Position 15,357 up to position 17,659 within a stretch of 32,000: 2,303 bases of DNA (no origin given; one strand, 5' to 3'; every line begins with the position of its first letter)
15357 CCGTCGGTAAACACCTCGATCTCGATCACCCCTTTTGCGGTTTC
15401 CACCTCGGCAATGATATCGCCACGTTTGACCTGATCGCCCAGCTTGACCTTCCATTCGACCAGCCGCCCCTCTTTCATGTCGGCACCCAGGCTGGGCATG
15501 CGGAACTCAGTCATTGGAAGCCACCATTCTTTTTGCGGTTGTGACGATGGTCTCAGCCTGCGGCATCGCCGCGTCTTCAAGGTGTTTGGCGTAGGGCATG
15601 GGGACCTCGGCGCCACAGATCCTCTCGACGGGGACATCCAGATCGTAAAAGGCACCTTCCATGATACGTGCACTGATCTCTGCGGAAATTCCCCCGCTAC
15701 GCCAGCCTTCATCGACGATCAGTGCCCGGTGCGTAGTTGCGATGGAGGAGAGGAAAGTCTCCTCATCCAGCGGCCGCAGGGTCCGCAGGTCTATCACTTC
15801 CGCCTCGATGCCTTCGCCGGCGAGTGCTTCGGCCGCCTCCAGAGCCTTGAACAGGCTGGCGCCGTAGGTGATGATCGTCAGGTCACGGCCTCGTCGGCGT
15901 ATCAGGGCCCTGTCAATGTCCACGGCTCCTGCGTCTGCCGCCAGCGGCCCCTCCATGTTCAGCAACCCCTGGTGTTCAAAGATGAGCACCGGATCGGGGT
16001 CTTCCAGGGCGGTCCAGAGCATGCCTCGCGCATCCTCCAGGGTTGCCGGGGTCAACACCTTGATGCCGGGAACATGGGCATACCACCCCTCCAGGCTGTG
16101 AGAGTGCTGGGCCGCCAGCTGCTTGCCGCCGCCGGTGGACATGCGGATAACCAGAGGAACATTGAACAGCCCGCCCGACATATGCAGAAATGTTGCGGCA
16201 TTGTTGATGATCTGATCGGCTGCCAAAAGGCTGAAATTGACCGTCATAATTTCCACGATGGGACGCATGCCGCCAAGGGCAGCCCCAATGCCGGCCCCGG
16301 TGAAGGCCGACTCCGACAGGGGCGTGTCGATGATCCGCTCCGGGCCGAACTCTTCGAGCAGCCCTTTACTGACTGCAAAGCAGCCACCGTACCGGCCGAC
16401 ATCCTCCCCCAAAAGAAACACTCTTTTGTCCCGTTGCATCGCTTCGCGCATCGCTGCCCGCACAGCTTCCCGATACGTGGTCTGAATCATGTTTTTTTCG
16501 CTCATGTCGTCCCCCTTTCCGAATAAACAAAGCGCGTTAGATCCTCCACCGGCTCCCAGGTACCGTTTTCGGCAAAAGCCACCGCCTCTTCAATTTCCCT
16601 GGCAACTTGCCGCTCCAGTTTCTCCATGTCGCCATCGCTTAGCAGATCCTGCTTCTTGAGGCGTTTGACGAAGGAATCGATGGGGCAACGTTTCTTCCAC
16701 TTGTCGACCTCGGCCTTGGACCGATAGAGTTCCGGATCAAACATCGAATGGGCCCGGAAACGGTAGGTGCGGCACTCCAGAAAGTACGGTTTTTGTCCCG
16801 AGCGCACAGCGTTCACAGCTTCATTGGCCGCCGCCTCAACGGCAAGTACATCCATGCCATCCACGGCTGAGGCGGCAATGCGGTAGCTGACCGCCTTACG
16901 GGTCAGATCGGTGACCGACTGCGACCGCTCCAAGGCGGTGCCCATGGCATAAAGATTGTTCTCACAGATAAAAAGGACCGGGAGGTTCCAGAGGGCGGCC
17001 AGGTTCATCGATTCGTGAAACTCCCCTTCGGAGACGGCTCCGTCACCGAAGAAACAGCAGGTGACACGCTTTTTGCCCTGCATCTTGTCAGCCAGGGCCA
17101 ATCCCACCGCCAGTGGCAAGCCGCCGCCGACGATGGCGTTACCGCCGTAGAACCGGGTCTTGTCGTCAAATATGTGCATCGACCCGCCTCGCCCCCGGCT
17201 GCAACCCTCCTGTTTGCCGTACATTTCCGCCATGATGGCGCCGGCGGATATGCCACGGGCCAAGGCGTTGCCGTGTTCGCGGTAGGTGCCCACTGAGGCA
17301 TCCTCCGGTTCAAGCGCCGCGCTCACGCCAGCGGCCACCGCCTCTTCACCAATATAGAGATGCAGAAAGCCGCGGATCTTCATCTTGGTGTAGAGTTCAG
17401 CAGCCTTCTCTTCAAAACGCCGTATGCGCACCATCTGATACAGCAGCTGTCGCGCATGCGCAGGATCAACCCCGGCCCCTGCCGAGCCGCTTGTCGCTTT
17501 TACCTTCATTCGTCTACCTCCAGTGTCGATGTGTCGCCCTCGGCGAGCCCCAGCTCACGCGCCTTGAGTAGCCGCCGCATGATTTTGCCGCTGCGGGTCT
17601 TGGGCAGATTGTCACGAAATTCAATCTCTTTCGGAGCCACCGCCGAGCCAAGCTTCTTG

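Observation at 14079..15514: An ACP sits where E3 should be, translationally coupled to the E2 acyltransferase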

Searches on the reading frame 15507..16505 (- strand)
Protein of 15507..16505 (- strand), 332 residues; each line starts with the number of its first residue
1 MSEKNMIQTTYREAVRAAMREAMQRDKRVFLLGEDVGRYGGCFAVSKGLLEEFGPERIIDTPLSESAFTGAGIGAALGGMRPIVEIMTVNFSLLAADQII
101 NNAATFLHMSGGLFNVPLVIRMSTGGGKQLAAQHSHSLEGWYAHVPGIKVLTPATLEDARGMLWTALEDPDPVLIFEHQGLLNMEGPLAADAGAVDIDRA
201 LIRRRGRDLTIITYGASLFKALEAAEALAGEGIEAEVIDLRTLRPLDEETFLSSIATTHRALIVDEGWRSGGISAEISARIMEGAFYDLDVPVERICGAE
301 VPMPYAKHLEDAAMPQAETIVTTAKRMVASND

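Call 5: search_protein_families(library=ncbifam, proteins=[window:15507-16505:-], max_evalue=0.001)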
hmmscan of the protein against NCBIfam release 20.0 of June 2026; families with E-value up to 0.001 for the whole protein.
window:15507-16505:- (332 aa): 9 families
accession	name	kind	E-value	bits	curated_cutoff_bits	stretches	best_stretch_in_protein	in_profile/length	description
NF006667.0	PRK09212.1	subfamily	9e-123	409.3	321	1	6-329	1-324/327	pyruvate dehydrogenase complex E1 component subunit beta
NF008854.0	PRK11892.1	equivalog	4e-115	385.1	454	1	4-328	137-462/464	pyruvate dehydrogenase complex E1 component subunit beta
TIGR00204.1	dxs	equivalog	6.2e-20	71.3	465.95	1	49-295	346-580/616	1-deoxy-D-xylulose-5-phosphate synthase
NF004559.0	PRK05899.2-5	equivalog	1.3e-18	66.6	488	1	9-329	318-625/627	transketolase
NF008968.0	PRK12315.1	subfamily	8e-12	44.2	510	1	5-278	275-534/582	1-deoxy-D-xylulose-5-phosphate synthase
NF003933.0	PRK05444.2-2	equivalog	6.4e-11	41.5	395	1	54-283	333-559/606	1-deoxy-D-xylulose-5-phosphate synthase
NF004556.0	PRK05899.2-2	equivalog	1.5e-08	33.4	575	1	202-285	515-597/639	transketolase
TIGR03710.1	OAFO_sf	subfamily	0.00014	20.6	482.75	1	203-265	460-521/561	2-oxoacid:acceptor oxidoreductase subunit alpha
NF041170.1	Oxoac_fdxalpha_Archa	equivalog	0.00042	18.8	800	1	207-264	520-577/636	2-oxoacid:ferredoxin oxidoreductase subunit alpha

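Call 6: search_protein_families(library=pfam, proteins=[window:15507-16505:-], max_evalue=0.01)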
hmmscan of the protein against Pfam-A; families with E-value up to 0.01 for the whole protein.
window:15507-16505:- (332 aa): 2 families
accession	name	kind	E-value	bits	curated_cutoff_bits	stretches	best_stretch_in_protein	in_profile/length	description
PF02780.25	Transketolase_C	-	8.2e-41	139.2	25.9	1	199-320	2-124/124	Transketolase, C-terminal domain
PF02779.29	Transket_pyr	-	4.3e-40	137.6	27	1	10-183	4-173/174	Transketolase, pyrimidine binding domain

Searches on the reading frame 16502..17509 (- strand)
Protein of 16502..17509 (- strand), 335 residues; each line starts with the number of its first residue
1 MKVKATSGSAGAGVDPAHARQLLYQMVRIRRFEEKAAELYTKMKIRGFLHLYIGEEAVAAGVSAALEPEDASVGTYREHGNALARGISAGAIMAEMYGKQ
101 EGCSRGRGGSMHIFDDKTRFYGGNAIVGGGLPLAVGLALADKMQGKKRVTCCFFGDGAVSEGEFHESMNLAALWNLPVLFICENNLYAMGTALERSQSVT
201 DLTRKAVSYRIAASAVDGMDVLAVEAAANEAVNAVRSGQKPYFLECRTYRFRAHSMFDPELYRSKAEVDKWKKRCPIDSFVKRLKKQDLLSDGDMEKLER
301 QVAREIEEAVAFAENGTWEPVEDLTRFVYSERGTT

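Call 5: search_protein_families(library=ncbifam, proteins=[window:16502-17509:-], max_evalue=0.001)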
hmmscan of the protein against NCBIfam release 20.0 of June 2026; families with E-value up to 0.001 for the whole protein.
window:16502-17509:- (335 aa): 9 families
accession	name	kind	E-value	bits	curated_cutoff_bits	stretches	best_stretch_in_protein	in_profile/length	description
TIGR03182.1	PDH_E1_alph_y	equivalog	4.2e-141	469.4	393.85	1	18-329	3-314/315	pyruvate dehydrogenase (acetyl-transferring) E1 component subunit alpha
TIGR03181.1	PDH_E1_alph_x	equivalog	1.6e-77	260.7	411.35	1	12-332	19-330/341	pyruvate dehydrogenase (acetyl-transferring) E1 component subunit alpha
NF004559.0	PRK05899.2-5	equivalog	1.5e-13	49.8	488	1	127-248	128-247/627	transketolase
TIGR00232.1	tktlase_bact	equivalog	9.2e-06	24.3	682.25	1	127-248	112-241/654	transketolase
TIGR00204.1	dxs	equivalog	4.4e-05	22.2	465.95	1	133-190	119-176/616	1-deoxy-D-xylulose-5-phosphate synthase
NF004558.0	PRK05899.2-4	equivalog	0.00011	20.7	788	1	127-248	114-239/651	transketolase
NF004556.0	PRK05899.2-2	equivalog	0.00014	20.3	575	1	127-233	127-233/639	transketolase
NF008818.0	PRK11864.1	subfamily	0.00033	19.9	405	0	134-199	78-143/300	3-methyl-2-oxobutanoate dehydrogenase subunit beta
NF008968.0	PRK12315.1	subfamily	0.00069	18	510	0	132-185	121-174/582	1-deoxy-D-xylulose-5-phosphate synthase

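Call 6: search_protein_families(library=pfam, proteins=[window:16502-17509:-], max_evalue=0.01)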
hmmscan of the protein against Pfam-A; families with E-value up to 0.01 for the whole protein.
window:16502-17509:- (335 aa): 4 families
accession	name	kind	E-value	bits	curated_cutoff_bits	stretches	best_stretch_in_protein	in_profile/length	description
PF00676.26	E1_dh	-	3e-91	306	22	1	24-316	1-294/300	Dehydrogenase E1 component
PF02775.26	TPP_enzyme_C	-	2.6e-06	27.8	21.9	1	117-245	18-150/151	Thiamine pyrophosphate enzyme, C-terminal TPP binding domain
PF00456.26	Transketolase_N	-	8.1e-06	25.5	22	1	147-248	144-243/334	Transketolase, thiamine diphosphate binding domain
PF13292.11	DXP_synthase_N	-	0.00013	21.8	21.2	1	131-196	117-182/274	1-deoxy-D-xylulose-5-phosphate synthase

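Call 22: search_solved_structures(query=window:16502-17509:-, max_evalue=1e-10)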
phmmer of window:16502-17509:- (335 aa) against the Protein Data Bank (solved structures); distinct sequences matched with E-value up to 1e-10: 28.
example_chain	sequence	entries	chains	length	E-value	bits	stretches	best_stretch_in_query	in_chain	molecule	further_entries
3exf_A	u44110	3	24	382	1.6e-74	254.5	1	25-331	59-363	Pyruvate dehydrogenase E1 component subunit alpha, somatic form, mitochondrial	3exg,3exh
1ni4_A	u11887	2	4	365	4e-74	253.2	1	25-331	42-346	Pyruvate dehydrogenase E1 component: Alpha subunit | Pyruvate dehydrogenase E1 component subunit alpha, somatic form, mitochondrial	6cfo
3exe_A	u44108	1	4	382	4.7e-74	253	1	25-331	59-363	Pyruvate dehydrogenase E1 component subunit alpha, somatic form, mitochondrial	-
6cer_A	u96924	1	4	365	1e-73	251.8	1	25-331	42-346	Pyruvate dehydrogenase E1 component subunit alpha, somatic form, mitochondrial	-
2ozl_A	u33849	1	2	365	1.5e-73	251.3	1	25-331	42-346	Pyruvate dehydrogenase E1 component alpha subunit, somatic form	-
3exi_A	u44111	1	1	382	1.7e-73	251.1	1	25-331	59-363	Pyruvate dehydrogenase E1 component subunit alpha, somatic form, mitochondrial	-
1um9_A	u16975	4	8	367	1.2e-40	143.2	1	19-332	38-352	2-oxo acid dehydrogenase alpha subunit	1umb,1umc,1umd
1dtw_A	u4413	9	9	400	5.2e-37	131.3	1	45-315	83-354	BRANCHED-CHAIN ALPHA-KETO ACID DEHYDROGENASE ALPHA SUBUNIT | 2-OXOISOVALERATE DEHYDROGENASE ALPHA SUBUNIT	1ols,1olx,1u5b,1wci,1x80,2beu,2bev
2bff_A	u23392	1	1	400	9.9e-37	130.3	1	45-315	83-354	2-OXOISOVALERATE DEHYDROGENASE ALPHA SUBUNIT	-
1x7y_A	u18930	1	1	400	1.2e-36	130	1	45-315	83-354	2-oxoisovalerate dehydrogenase alpha subunit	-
1x7w_A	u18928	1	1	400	1.6e-36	129.7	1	45-315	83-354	2-oxoisovalerate dehydrogenase alpha subunit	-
1x7x_A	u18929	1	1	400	1.6e-36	129.6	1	45-315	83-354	2-oxoisovalerate dehydrogenase alpha subunit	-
1x7z_A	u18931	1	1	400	1.6e-36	129.6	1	45-315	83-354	2-oxoisovalerate dehydrogenase alpha subunit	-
2j9f_A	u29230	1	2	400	2.6e-36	129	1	45-315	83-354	2-OXOISOVALERATE DEHYDROGENASE ALPHA SUBUNIT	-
1olu_A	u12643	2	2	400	4.7e-36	128.1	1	45-315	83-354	2-OXOISOVALERATE DEHYDROGENASE ALPHA SUBUNIT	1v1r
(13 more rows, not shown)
